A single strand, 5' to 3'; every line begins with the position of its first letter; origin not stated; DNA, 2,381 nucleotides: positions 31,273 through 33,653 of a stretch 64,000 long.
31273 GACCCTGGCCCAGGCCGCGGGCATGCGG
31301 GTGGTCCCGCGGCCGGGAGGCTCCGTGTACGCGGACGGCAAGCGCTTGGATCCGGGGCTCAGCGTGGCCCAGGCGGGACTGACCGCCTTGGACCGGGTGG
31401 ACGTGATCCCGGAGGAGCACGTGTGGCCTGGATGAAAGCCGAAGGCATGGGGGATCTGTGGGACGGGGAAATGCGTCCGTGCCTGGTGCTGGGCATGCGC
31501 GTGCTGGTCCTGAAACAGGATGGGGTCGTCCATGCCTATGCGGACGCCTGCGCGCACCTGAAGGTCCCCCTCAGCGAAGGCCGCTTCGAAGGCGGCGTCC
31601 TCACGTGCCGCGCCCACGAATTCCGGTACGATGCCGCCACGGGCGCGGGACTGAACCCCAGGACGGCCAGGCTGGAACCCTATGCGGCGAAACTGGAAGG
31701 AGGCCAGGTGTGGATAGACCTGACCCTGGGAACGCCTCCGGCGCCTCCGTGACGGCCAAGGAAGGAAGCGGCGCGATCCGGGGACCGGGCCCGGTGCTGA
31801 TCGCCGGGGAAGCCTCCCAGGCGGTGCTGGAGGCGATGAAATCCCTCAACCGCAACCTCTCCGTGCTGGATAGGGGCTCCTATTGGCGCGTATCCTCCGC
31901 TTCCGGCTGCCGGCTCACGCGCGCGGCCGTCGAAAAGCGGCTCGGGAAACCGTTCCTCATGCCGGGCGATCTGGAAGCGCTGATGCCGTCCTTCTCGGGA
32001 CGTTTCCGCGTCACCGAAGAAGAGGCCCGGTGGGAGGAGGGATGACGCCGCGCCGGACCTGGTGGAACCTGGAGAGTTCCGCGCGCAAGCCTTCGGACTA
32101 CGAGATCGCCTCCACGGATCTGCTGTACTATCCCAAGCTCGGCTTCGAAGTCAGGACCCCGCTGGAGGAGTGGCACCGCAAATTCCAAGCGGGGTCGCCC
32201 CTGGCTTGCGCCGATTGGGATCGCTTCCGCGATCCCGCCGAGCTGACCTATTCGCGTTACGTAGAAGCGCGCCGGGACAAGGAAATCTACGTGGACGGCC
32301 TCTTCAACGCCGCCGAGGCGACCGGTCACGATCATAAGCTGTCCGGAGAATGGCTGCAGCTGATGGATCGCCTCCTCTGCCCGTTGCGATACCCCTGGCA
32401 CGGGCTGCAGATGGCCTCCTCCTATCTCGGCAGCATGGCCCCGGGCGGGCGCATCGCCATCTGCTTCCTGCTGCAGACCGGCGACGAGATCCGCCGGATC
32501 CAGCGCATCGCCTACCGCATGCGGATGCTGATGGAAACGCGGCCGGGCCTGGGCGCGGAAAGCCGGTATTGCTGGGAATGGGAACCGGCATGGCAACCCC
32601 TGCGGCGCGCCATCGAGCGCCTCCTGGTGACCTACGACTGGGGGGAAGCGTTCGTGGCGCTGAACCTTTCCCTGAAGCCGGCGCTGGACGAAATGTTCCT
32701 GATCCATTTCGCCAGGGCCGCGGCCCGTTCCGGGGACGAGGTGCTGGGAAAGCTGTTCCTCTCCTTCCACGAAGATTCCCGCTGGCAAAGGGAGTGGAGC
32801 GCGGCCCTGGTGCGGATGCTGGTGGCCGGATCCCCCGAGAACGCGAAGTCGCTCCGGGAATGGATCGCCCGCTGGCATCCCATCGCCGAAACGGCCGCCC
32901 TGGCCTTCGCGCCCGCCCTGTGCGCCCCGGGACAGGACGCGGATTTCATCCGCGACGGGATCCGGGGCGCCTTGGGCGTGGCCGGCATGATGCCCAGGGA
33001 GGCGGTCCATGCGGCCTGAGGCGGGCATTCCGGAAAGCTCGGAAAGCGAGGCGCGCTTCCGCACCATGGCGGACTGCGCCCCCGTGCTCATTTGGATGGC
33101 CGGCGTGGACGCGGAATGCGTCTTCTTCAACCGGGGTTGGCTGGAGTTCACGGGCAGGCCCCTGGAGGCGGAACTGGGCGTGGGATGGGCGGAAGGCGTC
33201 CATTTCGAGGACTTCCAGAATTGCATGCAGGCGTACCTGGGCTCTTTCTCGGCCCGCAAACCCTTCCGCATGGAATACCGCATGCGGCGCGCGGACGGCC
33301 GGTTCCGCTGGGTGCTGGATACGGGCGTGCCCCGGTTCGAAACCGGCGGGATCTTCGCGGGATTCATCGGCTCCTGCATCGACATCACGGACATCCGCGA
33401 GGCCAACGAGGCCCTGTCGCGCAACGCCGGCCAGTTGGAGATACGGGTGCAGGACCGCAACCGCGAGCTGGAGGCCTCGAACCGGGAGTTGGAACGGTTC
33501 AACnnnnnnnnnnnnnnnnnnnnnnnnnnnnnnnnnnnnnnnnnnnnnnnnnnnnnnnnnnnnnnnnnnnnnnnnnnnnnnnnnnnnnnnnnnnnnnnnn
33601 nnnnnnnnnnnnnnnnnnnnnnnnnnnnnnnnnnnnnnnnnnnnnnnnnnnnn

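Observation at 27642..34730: Soluble diiron monooxygenase operon (tmoABCDE order) without a reductase, bracketed by two sensor kinases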

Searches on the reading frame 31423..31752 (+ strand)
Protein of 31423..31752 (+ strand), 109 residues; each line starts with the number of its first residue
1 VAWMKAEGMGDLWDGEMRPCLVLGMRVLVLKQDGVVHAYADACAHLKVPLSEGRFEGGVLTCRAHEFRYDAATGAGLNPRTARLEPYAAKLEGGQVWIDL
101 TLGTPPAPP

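Call 5: search_protein_families(library=pfam, proteins=[window:31423-31752:+], max_evalue=0.01)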
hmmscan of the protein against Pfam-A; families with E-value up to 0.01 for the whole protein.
window:31423-31752:+ (109 aa): 2 families
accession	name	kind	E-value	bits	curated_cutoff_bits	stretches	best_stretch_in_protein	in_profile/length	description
PF00355.32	Rieske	-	1.6e-15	57.2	20.3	1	3-87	2-87/88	Rieske [2Fe-2S] domain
PF13806.12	Rieske_2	-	0.0011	19.3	27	1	3-98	2-103/104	Rieske-like [2Fe-2S] domain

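Call 6: search_protein_families(library=ncbifam, proteins=[window:31423-31752:+], max_evalue=0.01)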
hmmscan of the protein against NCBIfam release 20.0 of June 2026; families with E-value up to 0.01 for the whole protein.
window:31423-31752:+ (109 aa): 6 families
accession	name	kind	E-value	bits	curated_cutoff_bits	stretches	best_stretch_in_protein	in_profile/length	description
NF041683.1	ant_diox_AndAb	equivalog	3.4e-10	40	150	1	3-99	2-99/100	anthranilate 1,2-dioxygenase ferredoxin subunit AndAb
NF007422.0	PRK09965.1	equivalog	1.5e-09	37.8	113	1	25-101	24-101/106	bifunctional 3-phenylpropionate/cinnamic acid dioxygenase ferredoxin subunit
NF042948.2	3PPDioc_HcaC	equivalog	2.1e-09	37.6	150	1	8-101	8-103/105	3-phenylpropionate/cinnamic acid dioxygenase ferredoxin subunit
TIGR02377.1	MocE_fam_FeS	subfamily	1.5e-06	28.1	136.15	1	32-100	32-101/101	MocE family 2Fe-2S type ferredoxin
NF052579.1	BetMthstMoxSdmAMthl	equivalog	5.7e-06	25.5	600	1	26-72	41-88/351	4beta-methylsterol monooxygenase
NF041174.1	SDX_Thmprot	equivalog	0.0015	18.7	170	1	27-80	27-80/109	sulredoxin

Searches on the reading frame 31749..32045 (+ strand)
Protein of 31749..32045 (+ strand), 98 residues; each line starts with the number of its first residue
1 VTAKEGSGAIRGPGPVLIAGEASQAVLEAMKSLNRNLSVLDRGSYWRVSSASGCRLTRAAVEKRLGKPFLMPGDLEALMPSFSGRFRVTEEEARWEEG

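Call 5: search_protein_families(library=pfam, proteins=[window:31749-32045:+], max_evalue=0.01)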
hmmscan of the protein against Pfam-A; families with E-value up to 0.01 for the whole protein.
window:31749-32045:+ (98 aa): 1 family
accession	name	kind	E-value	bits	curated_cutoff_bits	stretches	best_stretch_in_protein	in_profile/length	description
PF02406.22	MmoB_DmpM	-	1.2e-16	61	25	1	14-95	4-84/85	MmoB/DmpM family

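Call 6: search_protein_families(library=ncbifam, proteins=[window:31749-32045:+], max_evalue=0.01)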
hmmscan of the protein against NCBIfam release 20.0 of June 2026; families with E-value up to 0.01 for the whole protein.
window:31749-32045:+ (98 aa): 0 families

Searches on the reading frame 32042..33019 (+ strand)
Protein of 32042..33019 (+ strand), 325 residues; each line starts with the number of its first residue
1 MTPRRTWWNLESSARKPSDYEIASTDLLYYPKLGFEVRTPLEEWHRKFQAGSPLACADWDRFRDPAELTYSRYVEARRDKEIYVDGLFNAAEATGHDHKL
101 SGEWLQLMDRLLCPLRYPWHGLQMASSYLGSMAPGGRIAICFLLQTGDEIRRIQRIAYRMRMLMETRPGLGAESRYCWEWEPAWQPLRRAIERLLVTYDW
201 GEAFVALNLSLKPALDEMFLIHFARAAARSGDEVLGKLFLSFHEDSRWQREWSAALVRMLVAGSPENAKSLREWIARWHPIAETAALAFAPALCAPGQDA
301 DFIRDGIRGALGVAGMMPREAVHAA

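Call 5: search_protein_families(library=pfam, proteins=[window:32042-33019:+], max_evalue=0.01)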
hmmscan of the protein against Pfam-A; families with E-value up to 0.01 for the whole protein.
window:32042-33019:+ (325 aa): 1 family
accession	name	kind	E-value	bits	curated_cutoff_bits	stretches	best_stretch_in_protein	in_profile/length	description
PF02332.24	Phenol_Hydrox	-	1.5e-64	218.2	24.4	1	44-262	1-228/230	Methane/Phenol/Alkene Hydroxylase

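Call 6: search_protein_families(library=ncbifam, proteins=[window:32042-33019:+], max_evalue=0.01)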
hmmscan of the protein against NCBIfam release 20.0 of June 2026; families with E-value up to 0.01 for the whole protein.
window:32042-33019:+ (325 aa): 1 family
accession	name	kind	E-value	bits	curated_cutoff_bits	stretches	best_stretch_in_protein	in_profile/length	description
NF045802.1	MethMoxAlphaMmoY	equivalog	1.8e-08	34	700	1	54-279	88-323/389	aromatic/alkene monooxygenase hydroxylase subunit beta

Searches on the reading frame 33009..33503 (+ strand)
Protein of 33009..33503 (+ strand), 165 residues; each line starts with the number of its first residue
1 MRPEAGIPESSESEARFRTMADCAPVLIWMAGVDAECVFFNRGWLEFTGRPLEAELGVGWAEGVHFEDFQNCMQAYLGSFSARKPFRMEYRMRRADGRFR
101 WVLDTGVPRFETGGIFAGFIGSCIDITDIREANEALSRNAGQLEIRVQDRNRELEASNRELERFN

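Call 37: find_homologous_proteins(query=window:33009-33503:+, max_evalue=1e-10)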
Query seq(165 aa) (165 aa): 466 proteins with E <= 1e-10 among 503 candidates; the best 120 are listed.
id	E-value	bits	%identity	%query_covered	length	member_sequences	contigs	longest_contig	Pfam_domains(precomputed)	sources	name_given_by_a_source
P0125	4.8e-59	217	63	92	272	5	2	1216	PF08447.19,PF13426.14,PF00989.32,PF07568.19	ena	-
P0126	1.9e-58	215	61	99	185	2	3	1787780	PF08447.19,PF13426.14,PF00989.32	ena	-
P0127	2.0e-58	215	58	93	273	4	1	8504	PF08447.19,PF13426.14,PF00512.32,PF00989.32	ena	-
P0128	4.1e-58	214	59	93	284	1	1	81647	PF08447.19,PF00512.32,PF00989.32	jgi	jgi:PAS domain S-box-containing protein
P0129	8.7e-58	213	65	89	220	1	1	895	PF08447.19,PF08448.17,PF00989.32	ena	-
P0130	2.9e-57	211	63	87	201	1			PF08447.19,PF13426.14,PF08448.17,PF00989.32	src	-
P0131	2.6e-56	208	60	78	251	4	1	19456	PF08447.19,PF13426.14,PF13188.14,PF08448.17,PF00989.32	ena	-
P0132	2.8e-55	205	62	64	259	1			PF08447.19,PF13426.14,PF13188.14,PF08448.17,PF00989.32,PF14598.13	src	-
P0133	5.5e-54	200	56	91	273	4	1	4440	PF08447.19,PF13426.14,PF13188.14,PF08448.17,PF00989.32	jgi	jgi:PAS domain S-box-containing protein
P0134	2.3e-53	198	69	75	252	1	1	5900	PF08447.19,PF13426.14,PF08448.17,PF00989.32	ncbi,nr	ncbi:MAG TPA: PAS domain S-box protein, partial [Nannocystaceae bacterium]|nr:PAS domain S-box prote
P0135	6.0e-53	197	58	81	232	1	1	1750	PF08447.19,PF13426.14,PF13188.14,PF08448.17,PF00989.32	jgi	jgi:PAS domain S-box-containing protein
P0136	1.5e-52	196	54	95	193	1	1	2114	PF08447.19,PF13426.14,PF08448.17,PF00989.32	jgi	jgi:PAS domain S-box-containing protein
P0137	1.5e-52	196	61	73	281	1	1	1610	PF08447.19,PF13426.14,PF13188.14,PF08448.17,PF00989.32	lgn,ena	-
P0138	2.1e-52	195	63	75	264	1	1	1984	PF08447.19,PF13426.14,PF13188.14,PF08448.17,PF00989.32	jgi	jgi:PAS domain S-box-containing protein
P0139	5.2e-52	194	61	83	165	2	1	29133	PF08447.19,PF13426.14,PF00989.32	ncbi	ncbi:MAG: PAS domain S-box protein [Myxococcales bacterium]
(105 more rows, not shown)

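Call 38: find_encoding_contigs(protein=P0126, flank=8000, max_places=2)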
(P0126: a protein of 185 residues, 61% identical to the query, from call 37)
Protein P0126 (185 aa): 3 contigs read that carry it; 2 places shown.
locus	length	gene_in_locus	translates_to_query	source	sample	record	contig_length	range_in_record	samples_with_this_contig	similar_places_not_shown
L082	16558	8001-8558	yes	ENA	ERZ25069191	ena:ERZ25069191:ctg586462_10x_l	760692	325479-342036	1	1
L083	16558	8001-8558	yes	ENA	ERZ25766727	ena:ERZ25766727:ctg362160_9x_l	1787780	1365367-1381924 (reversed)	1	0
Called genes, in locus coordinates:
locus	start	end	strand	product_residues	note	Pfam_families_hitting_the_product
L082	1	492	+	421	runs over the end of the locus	PF01593:Amino_oxidase, PF12831:FAD_oxidored (weak), PF13450:NAD_binding_8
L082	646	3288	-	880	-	PF02861:Clp_N, PF23569:NBD_SMAX1, PF00004:AAA, PF17871:AAA_lid_9, PF07724:AAA_2, PF00004:AAA, PF07728:AAA_5, PF10431:ClpB_D2-small, +5 more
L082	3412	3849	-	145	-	PF00011:HSP20, PF17886:ArsA_HSP20 (weak)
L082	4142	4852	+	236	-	PF03167:UDG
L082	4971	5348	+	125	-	PF01258:zf-dskA_traR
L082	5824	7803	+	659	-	PF12715:Abhydrolase_7 (faint), PF12146:Hydrolase_4 (faint), PF00561:Abhydrolase_1 (faint)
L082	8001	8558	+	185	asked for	PF00989:PAS, PF13426:PAS_9, PF08447:PAS_3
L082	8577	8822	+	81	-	PF00072:Response_reg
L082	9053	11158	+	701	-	PF19310:TOP_N, PF01432:Peptidase_M3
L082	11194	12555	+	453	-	PF02447:GntP_permease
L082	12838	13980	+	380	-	PF02684:LpxB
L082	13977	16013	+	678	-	PF01433:Peptidase_M1, PF00515:TPR_1 (faint), PF07719:TPR_2 (faint), PF13414:TPR_11 (weak)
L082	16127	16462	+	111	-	-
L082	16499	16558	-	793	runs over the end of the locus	PF08450:SGL (faint), PF07494:Reg_prop (faint), PF24684:Vgb_lyase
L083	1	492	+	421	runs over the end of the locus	PF01593:Amino_oxidase, PF12831:FAD_oxidored (weak), PF13450:NAD_binding_8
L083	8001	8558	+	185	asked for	PF00989:PAS, PF13426:PAS_9, PF08447:PAS_3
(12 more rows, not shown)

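Call 39: find_encoding_contigs(protein=P0128, flank=8000, max_places=2)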
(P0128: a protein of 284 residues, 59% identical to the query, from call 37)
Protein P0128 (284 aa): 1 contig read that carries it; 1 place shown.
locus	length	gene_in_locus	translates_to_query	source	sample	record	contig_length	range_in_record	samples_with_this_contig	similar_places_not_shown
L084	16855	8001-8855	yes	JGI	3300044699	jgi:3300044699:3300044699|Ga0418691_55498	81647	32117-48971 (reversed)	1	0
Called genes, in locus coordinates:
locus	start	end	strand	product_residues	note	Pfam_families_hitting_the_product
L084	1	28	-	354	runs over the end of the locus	-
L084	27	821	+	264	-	PF00205:TPP_enzyme_M (faint), PF02146:SIR2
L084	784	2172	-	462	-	PF13347:MFS_2, PF07690:MFS_1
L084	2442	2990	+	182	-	-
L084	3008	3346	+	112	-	PF05099:TerB (faint)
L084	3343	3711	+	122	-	PF07858:LEH, PF07366:SnoaL, PF12680:SnoaL_2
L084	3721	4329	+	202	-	PF00300:His_Phos_1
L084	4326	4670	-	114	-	-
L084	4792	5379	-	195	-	-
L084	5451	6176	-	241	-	PF00106:adh_short, PF13561:adh_short_C2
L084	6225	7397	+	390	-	PF00108:Thiolase_N, PF00109:ketoacyl-synt (weak), PF02803:Thiolase_C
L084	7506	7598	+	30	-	-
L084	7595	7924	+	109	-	PF00072:Response_reg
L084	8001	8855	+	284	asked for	PF00989:PAS, PF08447:PAS_3, PF00512:HisKA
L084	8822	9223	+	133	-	PF02518:HATPase_c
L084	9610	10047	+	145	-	PF02332:Phenol_Hydrox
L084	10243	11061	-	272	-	-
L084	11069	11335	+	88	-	PF00355:Rieske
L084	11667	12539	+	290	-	PF02332:Phenol_Hydrox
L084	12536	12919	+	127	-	PF00072:Response_reg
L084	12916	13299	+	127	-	PF00072:Response_reg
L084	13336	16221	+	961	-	PF25487:ETR1_N, PF00512:HisKA, PF02518:HATPase_c, PF00072:Response_reg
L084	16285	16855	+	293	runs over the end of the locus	PF02771:Acyl-CoA_dh_N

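Call 49: search_protein_families(library=pfam, proteins=[L084:12536-12919:+, L084:12916-13299:+, L084:13336-14800:+], max_evalue=0.001)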
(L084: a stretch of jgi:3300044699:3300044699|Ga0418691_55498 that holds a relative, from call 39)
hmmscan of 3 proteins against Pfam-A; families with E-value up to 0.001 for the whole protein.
L084:12536-12919:+ (127 aa): 1 family
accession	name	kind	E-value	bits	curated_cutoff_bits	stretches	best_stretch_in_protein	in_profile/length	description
PF00072.30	Response_reg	-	1.1e-14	55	30.2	1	6-117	1-110/111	Response regulator receiver domain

L084:12916-13299:+ (127 aa): 1 family
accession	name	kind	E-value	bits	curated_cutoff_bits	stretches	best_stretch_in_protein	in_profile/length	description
PF00072.30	Response_reg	-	2.8e-13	50.4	30.2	1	7-119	1-110/111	Response regulator receiver domain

L084:13336-14800:+ (488 aa): 6 families
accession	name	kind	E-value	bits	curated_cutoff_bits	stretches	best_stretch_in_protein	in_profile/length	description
PF25487.1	ETR1_N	-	3e-38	130.4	27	1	23-118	2-97/97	Ethylene receptor 1-like, N-terminal domain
PF02518.31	HATPase_c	-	3.7e-31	108.3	26.4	1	277-387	1-109/111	Histidine kinase-, DNA gyrase B-, and HSP90-like ATPase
PF00512.31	HisKA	-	1.8e-22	79.6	26.9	1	165-230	1-66/66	His Kinase A (phospho-acceptor) domain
PF00072.30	Response_reg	-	5.5e-08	33.4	30.2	1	409-481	1-68/111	Response regulator receiver domain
PF13589.12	HATPase_c_3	-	3.4e-05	24.3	25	1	283-357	4-79/137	Histidine kinase-, DNA gyrase B-, and HSP90-like ATPase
PF13581.12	HATPase_c_2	-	0.00031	21.2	27.4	1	286-364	36-111/127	Histidine kinase-like ATPase domain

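Call 53: search_solved_structures(query=window:33009-33440:+, max_evalue=0.01, show_alignments=1)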
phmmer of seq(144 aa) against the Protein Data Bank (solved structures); distinct sequences matched with E-value up to 0.01: 1.
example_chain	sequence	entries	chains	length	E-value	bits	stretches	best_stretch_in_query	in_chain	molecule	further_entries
3mr0_A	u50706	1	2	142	4.7e-07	33.1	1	12-137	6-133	Sensory box histidine kinase/response regulator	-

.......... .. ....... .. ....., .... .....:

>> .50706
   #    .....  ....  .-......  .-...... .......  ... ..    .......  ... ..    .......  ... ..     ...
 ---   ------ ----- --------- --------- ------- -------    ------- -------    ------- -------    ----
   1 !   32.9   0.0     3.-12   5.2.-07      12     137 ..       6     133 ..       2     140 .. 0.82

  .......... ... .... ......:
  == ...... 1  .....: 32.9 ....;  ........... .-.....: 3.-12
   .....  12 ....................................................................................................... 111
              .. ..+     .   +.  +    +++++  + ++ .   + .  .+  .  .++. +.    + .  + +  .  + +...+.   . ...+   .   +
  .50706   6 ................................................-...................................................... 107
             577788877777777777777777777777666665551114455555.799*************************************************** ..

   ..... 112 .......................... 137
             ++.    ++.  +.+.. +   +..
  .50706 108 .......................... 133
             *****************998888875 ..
